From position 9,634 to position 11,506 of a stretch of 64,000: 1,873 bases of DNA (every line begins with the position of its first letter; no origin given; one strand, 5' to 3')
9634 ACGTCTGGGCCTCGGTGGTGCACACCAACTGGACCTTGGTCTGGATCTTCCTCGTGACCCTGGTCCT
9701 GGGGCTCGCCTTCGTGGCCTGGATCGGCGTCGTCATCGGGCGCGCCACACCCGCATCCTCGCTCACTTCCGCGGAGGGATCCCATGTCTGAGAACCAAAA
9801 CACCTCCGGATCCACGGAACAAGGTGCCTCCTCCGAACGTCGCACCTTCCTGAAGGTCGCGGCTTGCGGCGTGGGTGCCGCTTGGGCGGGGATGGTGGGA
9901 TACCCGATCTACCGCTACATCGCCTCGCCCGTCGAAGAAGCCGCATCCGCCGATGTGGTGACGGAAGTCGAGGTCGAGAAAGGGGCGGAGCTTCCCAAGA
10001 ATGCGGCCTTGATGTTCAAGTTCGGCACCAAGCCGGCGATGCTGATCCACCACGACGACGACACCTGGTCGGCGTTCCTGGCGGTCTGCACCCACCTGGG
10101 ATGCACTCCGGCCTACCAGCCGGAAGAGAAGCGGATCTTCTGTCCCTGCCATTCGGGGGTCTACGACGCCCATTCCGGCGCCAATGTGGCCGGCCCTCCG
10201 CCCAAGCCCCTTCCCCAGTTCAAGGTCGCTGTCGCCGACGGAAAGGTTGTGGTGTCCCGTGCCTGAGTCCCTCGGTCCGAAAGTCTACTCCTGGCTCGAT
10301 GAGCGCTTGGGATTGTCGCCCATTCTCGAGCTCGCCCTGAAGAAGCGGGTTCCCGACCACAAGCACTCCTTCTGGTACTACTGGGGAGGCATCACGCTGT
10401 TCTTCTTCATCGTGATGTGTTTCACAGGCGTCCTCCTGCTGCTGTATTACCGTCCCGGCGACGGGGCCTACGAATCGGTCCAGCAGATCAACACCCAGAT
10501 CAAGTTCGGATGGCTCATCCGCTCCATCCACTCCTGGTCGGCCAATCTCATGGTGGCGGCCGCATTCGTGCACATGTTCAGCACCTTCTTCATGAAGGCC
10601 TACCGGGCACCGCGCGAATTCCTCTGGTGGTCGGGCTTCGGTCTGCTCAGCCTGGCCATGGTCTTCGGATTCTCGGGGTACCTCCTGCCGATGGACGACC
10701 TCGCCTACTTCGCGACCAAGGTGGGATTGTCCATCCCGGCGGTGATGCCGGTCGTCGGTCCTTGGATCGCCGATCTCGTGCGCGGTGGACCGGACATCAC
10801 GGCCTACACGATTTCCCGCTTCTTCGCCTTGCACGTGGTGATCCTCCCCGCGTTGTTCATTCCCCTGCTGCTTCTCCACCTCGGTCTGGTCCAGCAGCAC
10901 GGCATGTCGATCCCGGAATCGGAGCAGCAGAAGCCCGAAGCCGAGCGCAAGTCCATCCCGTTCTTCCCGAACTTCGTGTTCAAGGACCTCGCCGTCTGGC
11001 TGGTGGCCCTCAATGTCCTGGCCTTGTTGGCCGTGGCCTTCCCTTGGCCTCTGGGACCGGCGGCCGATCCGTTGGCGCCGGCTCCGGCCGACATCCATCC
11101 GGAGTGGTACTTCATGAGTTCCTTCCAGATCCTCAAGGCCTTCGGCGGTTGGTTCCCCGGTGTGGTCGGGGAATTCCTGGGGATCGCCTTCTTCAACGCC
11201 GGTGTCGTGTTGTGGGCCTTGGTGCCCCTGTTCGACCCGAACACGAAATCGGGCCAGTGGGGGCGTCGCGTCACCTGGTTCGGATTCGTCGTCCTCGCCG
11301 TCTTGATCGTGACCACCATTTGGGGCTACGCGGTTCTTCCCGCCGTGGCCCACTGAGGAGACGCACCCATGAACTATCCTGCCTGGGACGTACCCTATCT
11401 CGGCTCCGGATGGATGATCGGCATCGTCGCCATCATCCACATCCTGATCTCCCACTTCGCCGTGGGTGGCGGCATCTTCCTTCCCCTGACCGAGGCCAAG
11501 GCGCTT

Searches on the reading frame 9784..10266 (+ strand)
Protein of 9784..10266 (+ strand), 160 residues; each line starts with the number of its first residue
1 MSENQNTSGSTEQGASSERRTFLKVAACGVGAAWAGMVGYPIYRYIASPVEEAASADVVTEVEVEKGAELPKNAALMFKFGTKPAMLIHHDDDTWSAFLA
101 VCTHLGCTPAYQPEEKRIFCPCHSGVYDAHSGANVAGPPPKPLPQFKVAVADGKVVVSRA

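Call 4: search_protein_families(library=pfam, proteins=[window:9784-10266:+], max_evalue=0.01)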
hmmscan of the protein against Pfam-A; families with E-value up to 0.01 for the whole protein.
window:9784-10266:+ (160 aa): 2 families
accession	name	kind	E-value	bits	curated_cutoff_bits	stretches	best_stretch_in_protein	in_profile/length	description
PF00355.32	Rieske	-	5.5e-13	49.1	20.3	1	62-146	3-87/88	Rieske [2Fe-2S] domain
PF10399.14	UCR_Fe-S_N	-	0.00028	20.6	24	1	10-41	2-33/41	Ubiquitinol-cytochrome C reductase Fe-S subunit TAT signal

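Call 5: search_protein_families(library=ncbifam, proteins=[window:9784-10266:+], max_evalue=0.01)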
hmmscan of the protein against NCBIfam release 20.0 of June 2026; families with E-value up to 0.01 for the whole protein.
window:9784-10266:+ (160 aa): 12 families
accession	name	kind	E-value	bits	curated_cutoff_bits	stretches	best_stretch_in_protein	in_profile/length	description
TIGR01416.1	Rieske_proteo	equivalog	1.1e-20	74.4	97.4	2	91-147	105-166/176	ubiquinol-cytochrome c reductase iron-sulfur subunit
NF045928.1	Cytb6fFeSPetC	equivalog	6.1e-19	68.1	250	1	12-158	7-164/179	cytochrome b6-f complex iron-sulfur subunit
NF010001.0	PRK13474.1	subfamily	2.7e-18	65.9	154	1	13-159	8-163/178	cytochrome b6-f complex iron-sulfur subunit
NF050121.1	bc1_QcrA_actin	exception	5.1e-13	49.2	275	1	94-152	239-299/319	cytochrome bc1 complex Rieske iron-sulfur subunit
TIGR02694.1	arsenite_ox_S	equivalog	6.1e-11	42.3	95.65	1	72-153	29-110/129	arsenate reductase (azurin) small subunit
TIGR02377.1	MocE_fam_FeS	subfamily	2.7e-06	27.3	136.15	1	68-157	9-99/101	MocE family 2Fe-2S type ferredoxin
NF041174.1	SDX_Thmprot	equivalog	8.2e-06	25.9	170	1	77-138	18-80/109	sulredoxin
NF007422.0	PRK09965.1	equivalog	1.2e-05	25.3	113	1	64-158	6-99/106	bifunctional 3-phenylpropionate/cinnamic acid dioxygenase ferredoxin subunit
NF041683.1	ant_diox_AndAb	equivalog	2.7e-05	24.3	150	1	67-157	8-98/100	anthranilate 1,2-dioxygenase ferredoxin subunit AndAb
NF042948.2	3PPDioc_HcaC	equivalog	5.6e-05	23.4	150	1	62-157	4-100/105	3-phenylpropionate/cinnamic acid dioxygenase ferredoxin subunit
TIGR03171.1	soxL2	equivalog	6.4e-05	22.1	582.1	0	118-145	233-261/321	Rieske iron-sulfur protein SoxL2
TIGR01409.1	TAT_signal_seq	domain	0.0061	16.9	16.7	0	18-36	2-20/29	twin-arginine translocation signal domain-containing protein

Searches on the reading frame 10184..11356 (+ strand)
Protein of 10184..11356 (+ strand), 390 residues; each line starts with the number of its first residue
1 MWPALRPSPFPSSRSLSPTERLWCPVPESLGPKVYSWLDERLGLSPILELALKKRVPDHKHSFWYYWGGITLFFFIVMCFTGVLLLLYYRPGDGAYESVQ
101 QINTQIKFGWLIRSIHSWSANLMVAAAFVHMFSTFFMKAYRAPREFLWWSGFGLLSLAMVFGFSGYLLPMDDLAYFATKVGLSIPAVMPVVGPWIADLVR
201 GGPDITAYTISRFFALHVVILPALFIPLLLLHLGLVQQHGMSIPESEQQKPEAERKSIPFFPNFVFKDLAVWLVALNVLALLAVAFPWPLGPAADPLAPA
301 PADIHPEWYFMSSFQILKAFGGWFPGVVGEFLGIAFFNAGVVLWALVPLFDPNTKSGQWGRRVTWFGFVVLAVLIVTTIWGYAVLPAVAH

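Call 4: search_protein_families(library=pfam, proteins=[window:10184-11356:+], max_evalue=0.01)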
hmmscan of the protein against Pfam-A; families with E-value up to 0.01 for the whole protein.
window:10184-11356:+ (390 aa): 4 families
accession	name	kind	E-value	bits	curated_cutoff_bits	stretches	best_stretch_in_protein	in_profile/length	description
PF13631.11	Cytochrom_B_N_2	-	7.6e-45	153.3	27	1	122-291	2-167/169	Cytochrome b(N-terminal)/b6/petB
PF00033.24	Cytochrome_B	-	5e-41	141.1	27.2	1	61-239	10-188/189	Cytochrome b/b6/petB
PF00032.22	Cytochrom_B_C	-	2.5e-09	37.7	20.7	1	294-379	2-80/102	Cytochrome b(C-terminal)/b6/petD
PF14358.11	DUF4405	-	1.6e-05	25.8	26.7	1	70-132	5-63/66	Domain of unknown function (DUF4405)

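Call 5: search_protein_families(library=ncbifam, proteins=[window:10184-11356:+], max_evalue=0.01)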
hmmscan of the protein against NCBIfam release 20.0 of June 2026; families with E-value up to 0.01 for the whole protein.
window:10184-11356:+ (390 aa): 5 families
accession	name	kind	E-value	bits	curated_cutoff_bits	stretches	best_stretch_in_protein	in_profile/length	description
NF002990.0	PRK03735.1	subfamily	3.4e-60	203.6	325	1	33-244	4-222/223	cytochrome b6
NF040969.1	cytb_ExtP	equivalog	1e-55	188.8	290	1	55-242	13-203/205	selenite/tellurite reduction operon b-type cytochrome ExtP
NF050120.1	bc1_QcrB_actin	exception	1.9e-44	152.4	500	1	37-345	1-325/458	cytochrome bc1 complex cytochrome b subunit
NF041076.1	cyt_b_SoxC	equivalog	2.8e-32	112.3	740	1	36-388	3-365/542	proton pump complex cytochrome B SoxC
TIGR01156.1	cytb6_f_IV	equivalog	1.2e-05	25.2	127.05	1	262-329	33-100/160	cytochrome b6-f complex subunit IV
